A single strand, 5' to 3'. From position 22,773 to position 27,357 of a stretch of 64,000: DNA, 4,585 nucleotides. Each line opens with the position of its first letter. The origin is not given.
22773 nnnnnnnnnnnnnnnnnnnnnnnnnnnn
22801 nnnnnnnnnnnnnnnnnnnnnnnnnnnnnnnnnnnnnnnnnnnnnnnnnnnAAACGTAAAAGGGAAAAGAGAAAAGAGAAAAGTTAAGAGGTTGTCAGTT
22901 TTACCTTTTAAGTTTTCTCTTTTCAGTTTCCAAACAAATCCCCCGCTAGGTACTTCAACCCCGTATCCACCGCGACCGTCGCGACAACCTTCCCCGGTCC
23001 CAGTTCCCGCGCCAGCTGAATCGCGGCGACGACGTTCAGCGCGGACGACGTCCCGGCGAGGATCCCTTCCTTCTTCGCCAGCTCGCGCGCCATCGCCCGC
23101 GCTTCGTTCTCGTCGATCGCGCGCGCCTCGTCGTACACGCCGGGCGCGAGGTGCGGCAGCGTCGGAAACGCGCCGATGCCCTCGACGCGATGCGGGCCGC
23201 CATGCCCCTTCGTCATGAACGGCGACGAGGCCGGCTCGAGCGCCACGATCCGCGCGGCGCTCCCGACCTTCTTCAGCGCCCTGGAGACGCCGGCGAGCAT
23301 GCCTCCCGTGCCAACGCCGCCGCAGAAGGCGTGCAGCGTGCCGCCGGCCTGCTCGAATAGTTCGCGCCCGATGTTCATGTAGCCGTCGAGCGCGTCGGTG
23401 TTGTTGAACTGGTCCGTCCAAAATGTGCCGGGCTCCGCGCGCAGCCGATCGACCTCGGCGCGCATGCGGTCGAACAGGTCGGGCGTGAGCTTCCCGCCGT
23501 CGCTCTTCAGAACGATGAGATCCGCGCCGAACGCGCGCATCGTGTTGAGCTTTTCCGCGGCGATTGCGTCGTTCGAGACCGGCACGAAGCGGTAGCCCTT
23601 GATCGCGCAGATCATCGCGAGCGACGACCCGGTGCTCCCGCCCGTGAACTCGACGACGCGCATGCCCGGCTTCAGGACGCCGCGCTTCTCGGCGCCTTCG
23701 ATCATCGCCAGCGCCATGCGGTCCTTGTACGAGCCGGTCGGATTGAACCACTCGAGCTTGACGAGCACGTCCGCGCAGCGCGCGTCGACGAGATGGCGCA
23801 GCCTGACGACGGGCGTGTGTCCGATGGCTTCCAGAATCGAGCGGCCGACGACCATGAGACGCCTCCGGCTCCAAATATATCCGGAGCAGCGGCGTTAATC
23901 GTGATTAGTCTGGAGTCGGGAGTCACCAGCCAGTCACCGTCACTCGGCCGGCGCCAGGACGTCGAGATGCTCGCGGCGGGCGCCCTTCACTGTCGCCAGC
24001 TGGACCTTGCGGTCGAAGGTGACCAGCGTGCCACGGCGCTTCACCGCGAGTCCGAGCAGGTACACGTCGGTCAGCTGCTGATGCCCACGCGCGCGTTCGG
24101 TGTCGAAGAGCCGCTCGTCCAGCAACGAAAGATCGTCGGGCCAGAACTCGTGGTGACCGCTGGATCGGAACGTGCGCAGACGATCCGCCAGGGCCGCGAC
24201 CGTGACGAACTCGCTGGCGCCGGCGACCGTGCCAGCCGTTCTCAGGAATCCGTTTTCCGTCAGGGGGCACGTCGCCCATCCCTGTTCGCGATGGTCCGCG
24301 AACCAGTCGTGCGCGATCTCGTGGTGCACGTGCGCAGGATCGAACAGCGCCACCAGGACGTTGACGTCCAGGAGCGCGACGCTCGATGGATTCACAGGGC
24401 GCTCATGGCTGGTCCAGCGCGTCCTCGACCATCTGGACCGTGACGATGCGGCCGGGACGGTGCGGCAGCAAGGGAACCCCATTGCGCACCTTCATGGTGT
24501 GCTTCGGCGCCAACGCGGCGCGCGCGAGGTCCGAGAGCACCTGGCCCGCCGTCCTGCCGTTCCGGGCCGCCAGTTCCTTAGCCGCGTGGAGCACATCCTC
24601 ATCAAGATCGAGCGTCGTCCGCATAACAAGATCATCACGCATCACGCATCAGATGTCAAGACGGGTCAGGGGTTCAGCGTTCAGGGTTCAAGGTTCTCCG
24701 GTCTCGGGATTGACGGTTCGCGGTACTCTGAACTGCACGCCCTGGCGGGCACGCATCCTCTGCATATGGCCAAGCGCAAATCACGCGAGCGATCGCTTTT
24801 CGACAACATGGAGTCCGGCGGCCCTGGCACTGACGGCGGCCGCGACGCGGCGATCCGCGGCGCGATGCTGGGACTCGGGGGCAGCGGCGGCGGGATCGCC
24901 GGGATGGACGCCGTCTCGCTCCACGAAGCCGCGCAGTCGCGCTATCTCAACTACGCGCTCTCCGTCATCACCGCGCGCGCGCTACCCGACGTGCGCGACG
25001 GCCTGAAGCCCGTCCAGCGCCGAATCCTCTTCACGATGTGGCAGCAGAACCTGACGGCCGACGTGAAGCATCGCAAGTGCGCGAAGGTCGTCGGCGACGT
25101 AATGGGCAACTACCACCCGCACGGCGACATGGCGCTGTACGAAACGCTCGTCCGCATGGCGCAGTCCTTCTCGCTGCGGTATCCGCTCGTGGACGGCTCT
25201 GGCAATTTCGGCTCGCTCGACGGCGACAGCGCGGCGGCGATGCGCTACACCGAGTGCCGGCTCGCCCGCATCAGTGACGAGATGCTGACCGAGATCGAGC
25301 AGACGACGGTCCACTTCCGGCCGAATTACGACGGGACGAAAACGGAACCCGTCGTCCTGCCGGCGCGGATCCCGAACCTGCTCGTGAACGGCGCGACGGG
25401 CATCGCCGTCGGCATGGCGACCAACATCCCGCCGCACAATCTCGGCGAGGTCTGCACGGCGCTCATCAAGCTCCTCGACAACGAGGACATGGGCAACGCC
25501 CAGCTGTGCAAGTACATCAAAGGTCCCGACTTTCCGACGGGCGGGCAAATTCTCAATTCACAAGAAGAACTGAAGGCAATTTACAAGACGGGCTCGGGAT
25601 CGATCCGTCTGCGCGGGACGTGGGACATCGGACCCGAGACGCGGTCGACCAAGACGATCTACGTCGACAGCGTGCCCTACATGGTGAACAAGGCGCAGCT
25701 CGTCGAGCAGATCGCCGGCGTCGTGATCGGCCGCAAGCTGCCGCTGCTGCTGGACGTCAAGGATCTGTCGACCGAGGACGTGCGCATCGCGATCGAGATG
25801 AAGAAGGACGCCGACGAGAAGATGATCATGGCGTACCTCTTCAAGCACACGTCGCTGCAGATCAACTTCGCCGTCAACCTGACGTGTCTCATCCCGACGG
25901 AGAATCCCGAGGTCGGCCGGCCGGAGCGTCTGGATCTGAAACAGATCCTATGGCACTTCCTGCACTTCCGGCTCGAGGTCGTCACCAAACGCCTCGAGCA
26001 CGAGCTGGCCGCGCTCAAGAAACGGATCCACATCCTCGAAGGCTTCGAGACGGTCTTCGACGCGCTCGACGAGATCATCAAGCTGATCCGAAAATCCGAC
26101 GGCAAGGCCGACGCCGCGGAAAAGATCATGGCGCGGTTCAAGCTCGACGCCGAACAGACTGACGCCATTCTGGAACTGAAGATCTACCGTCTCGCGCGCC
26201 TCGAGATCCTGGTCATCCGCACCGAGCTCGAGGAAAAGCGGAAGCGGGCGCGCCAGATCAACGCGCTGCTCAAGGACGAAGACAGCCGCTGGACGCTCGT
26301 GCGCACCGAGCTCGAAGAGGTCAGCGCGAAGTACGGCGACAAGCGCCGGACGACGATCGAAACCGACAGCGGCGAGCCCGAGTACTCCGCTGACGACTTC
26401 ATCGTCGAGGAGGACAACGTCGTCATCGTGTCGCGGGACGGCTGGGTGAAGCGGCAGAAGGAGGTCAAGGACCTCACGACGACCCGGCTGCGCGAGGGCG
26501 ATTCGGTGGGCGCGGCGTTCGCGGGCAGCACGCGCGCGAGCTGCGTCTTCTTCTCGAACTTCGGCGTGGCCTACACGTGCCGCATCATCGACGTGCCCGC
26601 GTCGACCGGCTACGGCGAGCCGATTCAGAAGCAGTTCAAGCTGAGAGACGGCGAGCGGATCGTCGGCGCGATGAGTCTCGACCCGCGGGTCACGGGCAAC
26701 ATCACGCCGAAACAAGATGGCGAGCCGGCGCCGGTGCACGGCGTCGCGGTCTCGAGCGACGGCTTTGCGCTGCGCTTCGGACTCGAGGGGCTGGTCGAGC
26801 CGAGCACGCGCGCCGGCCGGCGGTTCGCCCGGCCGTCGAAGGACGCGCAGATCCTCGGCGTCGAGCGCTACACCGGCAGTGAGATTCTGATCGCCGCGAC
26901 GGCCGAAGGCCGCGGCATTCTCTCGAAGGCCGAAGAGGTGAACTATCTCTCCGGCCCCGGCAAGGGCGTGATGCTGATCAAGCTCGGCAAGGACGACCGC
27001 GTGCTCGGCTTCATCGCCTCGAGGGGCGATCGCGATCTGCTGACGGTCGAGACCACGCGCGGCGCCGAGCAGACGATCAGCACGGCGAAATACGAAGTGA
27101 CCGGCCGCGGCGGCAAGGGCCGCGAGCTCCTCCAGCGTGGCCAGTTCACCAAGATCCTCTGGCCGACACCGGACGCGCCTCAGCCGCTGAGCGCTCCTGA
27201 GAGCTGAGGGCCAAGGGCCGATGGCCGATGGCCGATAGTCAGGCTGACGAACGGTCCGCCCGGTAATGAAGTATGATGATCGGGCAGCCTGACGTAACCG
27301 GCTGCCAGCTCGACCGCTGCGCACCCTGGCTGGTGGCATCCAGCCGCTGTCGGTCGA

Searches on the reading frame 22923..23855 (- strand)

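Call 38: search_protein_families(library=pfam, proteins=[window:22923-23855:-], max_evalue=0.00001)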
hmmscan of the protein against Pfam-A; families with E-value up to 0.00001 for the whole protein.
window:22923-23855:- (310 aa): 1 family
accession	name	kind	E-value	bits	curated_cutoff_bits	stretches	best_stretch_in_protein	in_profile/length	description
PF00291.31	PALP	-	7.1e-68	229.5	35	1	8-294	2-292/295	Pyridoxal-phosphate dependent enzyme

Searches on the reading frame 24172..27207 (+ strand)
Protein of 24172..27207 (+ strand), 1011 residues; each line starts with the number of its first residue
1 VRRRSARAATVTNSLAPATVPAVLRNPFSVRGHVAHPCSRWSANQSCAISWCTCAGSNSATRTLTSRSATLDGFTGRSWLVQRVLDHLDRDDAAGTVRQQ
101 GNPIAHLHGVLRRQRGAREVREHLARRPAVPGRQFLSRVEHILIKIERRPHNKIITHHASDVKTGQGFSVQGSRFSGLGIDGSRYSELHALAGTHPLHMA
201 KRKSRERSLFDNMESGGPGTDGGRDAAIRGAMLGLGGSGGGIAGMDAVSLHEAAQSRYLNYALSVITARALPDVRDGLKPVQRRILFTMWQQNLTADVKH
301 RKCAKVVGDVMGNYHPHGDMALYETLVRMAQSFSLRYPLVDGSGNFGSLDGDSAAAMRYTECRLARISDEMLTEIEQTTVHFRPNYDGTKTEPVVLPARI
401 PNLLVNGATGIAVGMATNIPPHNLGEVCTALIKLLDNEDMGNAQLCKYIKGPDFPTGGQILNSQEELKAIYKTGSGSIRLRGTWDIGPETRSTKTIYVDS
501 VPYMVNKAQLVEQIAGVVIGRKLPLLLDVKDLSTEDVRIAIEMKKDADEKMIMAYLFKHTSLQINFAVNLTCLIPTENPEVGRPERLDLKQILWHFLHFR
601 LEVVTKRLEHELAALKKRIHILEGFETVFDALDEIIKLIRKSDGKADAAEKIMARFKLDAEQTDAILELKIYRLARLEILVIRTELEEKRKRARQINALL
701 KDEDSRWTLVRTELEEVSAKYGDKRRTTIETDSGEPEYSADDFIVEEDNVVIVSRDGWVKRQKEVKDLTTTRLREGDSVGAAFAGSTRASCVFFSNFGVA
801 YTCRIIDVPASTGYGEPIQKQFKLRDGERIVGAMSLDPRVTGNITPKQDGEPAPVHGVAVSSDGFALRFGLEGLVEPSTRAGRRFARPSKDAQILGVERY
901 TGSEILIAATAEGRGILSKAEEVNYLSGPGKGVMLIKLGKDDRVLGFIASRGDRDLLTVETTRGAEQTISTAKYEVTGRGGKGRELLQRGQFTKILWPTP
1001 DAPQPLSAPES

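Call 39: search_protein_families(library=pfam, proteins=[window:24172-27207:+], max_evalue=0.00001)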
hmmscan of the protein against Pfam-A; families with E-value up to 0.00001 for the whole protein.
window:24172-27207:+ (1011 aa): 2 families
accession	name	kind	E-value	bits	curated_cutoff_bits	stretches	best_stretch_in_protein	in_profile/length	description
PF00521.26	DNA_topoisoIV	-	2e-148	495.3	31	1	269-714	1-431/432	DNA gyrase/topoisomerase IV, subunit A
PF03989.18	DNA_gyraseA_C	-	6e-10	38.8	27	0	905-948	2-45/48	DNA gyrase C-terminal domain, beta-propeller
